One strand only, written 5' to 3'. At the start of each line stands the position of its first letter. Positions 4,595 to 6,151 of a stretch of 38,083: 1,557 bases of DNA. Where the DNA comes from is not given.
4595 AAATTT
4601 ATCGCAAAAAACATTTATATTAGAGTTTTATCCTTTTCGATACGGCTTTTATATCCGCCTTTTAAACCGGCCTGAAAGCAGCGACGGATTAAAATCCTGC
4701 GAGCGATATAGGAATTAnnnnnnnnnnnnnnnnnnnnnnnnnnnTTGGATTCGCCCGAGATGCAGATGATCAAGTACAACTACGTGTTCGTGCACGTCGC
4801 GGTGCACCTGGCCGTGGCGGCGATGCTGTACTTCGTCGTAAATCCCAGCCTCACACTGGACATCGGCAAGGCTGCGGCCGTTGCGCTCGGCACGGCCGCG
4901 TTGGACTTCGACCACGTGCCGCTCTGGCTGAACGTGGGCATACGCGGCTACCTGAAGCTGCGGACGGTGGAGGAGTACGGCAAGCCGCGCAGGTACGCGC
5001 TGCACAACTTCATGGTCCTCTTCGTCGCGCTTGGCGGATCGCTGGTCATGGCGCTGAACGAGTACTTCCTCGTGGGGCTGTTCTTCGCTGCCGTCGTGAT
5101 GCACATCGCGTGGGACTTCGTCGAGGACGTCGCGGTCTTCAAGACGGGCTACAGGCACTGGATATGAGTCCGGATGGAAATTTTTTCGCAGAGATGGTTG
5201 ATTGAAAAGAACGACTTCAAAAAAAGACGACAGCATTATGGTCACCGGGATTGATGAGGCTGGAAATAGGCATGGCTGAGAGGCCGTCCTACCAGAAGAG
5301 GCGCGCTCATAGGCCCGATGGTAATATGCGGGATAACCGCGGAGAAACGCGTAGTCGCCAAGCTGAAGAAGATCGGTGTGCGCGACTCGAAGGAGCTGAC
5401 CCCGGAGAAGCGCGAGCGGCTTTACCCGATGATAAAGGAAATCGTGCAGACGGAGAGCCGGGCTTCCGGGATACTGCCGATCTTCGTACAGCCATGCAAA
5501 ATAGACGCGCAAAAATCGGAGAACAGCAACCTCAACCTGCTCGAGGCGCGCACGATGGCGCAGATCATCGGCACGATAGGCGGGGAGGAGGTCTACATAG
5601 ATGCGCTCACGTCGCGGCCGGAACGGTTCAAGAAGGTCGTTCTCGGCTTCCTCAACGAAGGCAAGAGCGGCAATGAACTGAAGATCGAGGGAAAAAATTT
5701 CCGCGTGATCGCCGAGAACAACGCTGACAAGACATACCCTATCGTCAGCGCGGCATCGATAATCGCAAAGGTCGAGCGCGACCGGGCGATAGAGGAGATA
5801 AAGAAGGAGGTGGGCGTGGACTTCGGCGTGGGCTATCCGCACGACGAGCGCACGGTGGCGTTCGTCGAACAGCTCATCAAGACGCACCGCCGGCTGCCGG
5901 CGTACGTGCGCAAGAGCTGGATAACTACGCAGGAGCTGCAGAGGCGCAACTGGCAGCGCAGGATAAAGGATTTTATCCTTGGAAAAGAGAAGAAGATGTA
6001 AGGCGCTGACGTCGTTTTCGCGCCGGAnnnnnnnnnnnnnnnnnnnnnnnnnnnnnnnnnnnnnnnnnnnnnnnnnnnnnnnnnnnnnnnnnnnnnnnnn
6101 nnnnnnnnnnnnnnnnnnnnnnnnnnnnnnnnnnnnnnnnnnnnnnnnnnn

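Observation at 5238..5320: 32-nt BHB-like intron candidate splitting the catalytic N-terminus of RNase HII mRNA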

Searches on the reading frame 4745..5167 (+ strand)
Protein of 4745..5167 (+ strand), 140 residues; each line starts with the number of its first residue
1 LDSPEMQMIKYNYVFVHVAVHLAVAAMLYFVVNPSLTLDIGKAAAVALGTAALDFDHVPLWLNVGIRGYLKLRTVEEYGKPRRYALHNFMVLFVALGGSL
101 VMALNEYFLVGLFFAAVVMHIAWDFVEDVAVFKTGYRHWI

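Call 37: search_protein_families(library=pfam, proteins=[window:4745-5167:+], max_evalue=0.001)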
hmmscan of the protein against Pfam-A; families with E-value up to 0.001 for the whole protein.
window:4745-5167:+ (140 aa): 1 family
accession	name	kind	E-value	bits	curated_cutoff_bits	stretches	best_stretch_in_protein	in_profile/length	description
PF04307.19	YdjM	-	0.00016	21.6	29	1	20-126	5-108/176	YdjM inner membrane protein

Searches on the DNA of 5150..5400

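Call 60: search_rna_families(source=window, start=5150, end=5400, threshold=evalue, max_evalue=10)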
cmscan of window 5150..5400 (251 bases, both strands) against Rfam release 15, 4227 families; matches with E-value up to 10: 1.
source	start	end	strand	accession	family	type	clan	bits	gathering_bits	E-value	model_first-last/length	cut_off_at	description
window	5177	5253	-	RF02256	adapt33_2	Gene; lncRNA;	-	14.3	60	9.5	1-71/71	no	Adaptive response 33 conserved region 2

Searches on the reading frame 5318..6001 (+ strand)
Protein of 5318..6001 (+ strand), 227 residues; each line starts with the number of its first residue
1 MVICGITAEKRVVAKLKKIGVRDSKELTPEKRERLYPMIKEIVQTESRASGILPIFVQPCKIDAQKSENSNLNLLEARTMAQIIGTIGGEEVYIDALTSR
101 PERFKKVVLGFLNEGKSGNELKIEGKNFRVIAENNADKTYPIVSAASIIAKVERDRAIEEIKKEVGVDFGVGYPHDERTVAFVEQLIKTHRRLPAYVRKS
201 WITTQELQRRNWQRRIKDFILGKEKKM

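Call 6: search_protein_families(library=pfam, proteins=[window:5318-6001:+])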
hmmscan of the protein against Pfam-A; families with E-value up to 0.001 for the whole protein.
window:5318-6001:+ (227 aa): 1 family
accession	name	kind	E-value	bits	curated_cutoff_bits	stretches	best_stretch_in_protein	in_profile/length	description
PF01351.25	RNase_HII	-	7.1e-31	108.1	25.8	1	1-204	15-199/199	Ribonuclease HII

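Call 80: list_cluster_members(proteins=[window:5318-5998:+, P0007, P0050])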
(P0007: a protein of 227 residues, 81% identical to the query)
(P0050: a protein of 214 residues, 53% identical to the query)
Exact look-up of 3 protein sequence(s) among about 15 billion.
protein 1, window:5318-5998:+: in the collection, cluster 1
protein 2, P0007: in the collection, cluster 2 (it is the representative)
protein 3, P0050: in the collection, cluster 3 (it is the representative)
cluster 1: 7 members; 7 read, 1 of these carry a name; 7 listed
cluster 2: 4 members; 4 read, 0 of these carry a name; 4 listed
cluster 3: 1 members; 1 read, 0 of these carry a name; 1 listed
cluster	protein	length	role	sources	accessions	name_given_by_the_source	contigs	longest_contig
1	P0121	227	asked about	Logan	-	-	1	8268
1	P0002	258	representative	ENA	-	-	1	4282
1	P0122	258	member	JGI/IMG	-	ribonuclease HII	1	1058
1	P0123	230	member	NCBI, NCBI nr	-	-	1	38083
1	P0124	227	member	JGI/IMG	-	-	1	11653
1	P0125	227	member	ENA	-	-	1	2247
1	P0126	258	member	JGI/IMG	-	-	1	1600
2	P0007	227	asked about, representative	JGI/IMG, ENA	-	-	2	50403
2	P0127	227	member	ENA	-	-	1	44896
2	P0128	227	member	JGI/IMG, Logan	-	-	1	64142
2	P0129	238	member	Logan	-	-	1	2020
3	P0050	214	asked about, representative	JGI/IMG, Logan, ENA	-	-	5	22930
